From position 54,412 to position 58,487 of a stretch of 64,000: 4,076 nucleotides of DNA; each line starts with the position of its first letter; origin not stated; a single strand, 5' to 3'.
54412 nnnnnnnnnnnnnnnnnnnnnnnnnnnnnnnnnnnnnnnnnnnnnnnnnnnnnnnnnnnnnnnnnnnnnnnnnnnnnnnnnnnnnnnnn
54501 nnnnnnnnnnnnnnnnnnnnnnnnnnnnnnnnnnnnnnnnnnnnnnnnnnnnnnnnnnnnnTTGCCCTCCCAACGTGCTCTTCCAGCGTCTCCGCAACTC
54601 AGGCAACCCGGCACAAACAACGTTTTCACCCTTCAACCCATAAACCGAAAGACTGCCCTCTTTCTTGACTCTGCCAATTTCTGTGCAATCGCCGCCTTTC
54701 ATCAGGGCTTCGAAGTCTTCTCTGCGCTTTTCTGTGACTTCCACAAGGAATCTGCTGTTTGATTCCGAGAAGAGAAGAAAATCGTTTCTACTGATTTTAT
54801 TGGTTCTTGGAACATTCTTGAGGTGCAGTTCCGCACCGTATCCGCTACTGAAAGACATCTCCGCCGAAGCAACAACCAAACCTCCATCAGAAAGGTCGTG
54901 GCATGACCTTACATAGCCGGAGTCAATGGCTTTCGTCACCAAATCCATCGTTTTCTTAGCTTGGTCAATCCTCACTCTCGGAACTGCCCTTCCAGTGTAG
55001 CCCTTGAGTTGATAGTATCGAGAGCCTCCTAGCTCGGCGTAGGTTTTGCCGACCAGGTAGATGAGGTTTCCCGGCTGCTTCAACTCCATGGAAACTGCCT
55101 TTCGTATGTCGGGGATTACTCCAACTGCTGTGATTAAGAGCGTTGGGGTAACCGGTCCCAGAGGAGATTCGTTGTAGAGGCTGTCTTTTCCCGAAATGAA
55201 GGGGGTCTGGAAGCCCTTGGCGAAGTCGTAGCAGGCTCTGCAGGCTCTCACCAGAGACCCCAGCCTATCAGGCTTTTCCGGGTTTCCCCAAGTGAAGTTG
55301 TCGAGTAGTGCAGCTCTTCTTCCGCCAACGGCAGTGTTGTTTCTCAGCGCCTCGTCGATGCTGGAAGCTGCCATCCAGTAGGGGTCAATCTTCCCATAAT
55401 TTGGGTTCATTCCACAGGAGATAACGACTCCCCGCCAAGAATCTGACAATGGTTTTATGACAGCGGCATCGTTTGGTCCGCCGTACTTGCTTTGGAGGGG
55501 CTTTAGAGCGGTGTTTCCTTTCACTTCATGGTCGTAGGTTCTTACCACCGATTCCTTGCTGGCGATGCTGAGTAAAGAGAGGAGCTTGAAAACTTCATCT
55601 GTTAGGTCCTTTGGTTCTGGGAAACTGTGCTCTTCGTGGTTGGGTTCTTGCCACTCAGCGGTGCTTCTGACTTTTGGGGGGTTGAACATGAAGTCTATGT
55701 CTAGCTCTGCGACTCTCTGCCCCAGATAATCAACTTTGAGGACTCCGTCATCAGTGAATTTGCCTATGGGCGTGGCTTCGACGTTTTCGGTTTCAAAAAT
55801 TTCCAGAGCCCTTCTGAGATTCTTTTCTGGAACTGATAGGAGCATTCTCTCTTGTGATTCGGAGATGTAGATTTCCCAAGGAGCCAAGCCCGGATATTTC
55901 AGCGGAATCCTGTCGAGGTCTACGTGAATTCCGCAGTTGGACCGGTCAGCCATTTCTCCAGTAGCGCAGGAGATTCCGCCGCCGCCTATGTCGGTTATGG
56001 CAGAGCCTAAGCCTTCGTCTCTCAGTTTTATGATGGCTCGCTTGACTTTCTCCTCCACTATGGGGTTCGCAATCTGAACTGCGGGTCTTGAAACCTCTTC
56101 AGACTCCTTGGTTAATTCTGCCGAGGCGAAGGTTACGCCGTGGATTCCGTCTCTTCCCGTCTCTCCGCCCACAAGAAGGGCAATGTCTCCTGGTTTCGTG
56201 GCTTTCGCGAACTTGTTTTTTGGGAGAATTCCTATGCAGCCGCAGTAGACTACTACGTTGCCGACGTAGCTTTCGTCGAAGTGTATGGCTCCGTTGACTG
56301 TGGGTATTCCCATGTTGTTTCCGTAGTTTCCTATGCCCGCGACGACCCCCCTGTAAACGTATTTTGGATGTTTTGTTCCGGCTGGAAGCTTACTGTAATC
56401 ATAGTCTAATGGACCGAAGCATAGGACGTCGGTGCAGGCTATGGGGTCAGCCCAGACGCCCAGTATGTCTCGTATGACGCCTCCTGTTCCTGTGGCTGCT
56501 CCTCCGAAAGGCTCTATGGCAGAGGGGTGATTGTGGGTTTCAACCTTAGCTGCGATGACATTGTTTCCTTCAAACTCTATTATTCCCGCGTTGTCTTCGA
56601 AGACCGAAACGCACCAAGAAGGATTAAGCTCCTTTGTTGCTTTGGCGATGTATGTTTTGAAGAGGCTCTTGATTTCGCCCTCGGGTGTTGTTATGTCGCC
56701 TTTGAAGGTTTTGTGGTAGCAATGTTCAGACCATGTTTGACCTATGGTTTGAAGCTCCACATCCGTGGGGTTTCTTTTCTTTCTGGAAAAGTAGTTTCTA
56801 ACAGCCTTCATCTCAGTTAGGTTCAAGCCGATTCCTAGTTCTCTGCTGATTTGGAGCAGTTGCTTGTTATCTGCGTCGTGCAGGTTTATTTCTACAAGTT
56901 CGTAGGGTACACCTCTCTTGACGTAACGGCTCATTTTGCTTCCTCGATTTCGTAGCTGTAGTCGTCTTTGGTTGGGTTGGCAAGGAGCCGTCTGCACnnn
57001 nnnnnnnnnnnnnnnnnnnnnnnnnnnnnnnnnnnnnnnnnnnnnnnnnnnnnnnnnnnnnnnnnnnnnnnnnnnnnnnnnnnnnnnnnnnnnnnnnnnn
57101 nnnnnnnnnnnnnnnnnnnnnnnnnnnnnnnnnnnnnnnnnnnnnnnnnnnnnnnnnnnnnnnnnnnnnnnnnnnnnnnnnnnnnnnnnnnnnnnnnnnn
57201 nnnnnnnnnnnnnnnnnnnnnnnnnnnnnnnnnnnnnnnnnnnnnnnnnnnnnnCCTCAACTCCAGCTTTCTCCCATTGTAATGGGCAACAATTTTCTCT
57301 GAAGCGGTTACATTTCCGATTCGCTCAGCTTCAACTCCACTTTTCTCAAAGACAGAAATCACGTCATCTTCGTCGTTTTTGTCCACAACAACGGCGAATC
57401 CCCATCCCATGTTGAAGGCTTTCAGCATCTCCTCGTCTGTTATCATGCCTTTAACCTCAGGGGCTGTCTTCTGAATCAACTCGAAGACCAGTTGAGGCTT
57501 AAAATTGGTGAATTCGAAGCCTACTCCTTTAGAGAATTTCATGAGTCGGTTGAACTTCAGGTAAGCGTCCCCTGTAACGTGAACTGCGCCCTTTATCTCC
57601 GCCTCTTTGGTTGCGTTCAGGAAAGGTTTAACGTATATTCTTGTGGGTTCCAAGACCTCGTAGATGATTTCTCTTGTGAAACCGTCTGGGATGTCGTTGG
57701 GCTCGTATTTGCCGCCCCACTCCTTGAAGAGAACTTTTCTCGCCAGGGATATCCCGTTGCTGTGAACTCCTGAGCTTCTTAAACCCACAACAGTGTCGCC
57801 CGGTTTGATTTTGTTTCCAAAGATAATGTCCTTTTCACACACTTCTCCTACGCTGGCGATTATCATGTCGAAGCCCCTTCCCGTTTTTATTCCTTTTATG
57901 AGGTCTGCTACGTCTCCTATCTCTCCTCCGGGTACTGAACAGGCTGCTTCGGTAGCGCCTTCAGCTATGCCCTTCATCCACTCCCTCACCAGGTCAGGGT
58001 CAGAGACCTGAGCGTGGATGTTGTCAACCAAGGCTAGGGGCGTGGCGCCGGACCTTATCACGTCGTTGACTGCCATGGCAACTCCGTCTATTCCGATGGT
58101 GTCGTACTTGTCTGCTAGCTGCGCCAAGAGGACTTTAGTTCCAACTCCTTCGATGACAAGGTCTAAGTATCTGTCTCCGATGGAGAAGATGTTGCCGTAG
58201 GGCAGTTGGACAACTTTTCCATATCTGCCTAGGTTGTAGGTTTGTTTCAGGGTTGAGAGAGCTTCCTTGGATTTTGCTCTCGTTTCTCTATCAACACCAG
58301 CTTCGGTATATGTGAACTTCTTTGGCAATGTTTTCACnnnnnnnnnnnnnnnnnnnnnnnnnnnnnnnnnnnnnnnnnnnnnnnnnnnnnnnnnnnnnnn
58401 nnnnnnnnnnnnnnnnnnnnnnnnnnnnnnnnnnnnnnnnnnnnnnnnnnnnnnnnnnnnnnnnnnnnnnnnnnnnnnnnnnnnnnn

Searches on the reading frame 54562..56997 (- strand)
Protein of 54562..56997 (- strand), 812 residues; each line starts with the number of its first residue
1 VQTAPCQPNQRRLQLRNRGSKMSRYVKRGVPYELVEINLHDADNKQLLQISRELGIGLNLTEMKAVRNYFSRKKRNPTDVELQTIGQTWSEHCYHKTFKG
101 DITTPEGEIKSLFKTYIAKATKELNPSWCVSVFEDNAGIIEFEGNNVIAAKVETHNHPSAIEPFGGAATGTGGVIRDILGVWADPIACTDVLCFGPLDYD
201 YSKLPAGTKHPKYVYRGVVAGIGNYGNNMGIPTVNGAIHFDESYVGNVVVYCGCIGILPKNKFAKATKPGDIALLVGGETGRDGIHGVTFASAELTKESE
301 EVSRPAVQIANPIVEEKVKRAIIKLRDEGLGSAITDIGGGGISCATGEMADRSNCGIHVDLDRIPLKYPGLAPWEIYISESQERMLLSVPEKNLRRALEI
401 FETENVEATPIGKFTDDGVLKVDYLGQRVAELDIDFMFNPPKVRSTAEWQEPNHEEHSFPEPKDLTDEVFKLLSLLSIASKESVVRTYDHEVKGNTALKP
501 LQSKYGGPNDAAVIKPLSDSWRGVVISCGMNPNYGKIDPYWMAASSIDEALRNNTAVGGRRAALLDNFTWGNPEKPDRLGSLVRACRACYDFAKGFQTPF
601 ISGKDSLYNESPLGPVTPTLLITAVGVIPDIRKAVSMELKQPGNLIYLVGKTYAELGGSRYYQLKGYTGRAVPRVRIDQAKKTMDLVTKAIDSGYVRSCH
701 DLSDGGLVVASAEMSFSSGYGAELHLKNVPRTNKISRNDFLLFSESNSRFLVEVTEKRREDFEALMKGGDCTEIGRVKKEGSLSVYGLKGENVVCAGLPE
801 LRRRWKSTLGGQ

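Call 54: search_protein_families(library=pfam, proteins=[window:54562-56997:-], max_evalue=0.01)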
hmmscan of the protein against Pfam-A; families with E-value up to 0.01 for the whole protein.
window:54562-56997:- (812 aa): 3 families
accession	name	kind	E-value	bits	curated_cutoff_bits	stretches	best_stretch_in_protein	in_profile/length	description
PF02769.27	AIRS_C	-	8.9e-56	188.8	23.1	2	268-423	1-154/156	AIR synthase related protein, C-terminal domain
PF00586.29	AIRS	-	4.3e-31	108.1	24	2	135-257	2-111/112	AIR synthase related protein, N-terminal domain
PF18072.6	FGAR-AT_linker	-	1.8e-17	64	26.6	1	48-96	2-50/50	Formylglycinamide ribonucleotide amidotransferase linker domain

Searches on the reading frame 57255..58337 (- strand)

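Call 54: search_protein_families(library=pfam, proteins=[window:57255-58337:-], max_evalue=0.01)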
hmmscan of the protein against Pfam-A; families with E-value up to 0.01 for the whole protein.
window:57255-58337:- (361 aa): 2 families
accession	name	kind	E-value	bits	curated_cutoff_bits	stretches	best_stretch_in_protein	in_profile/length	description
PF02769.27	AIRS_C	-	1.2e-23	84.4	23.1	1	178-353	1-155/156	AIR synthase related protein, C-terminal domain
PF00586.29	AIRS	-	9.2e-15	55.5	24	1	56-151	13-97/112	AIR synthase related protein, N-terminal domain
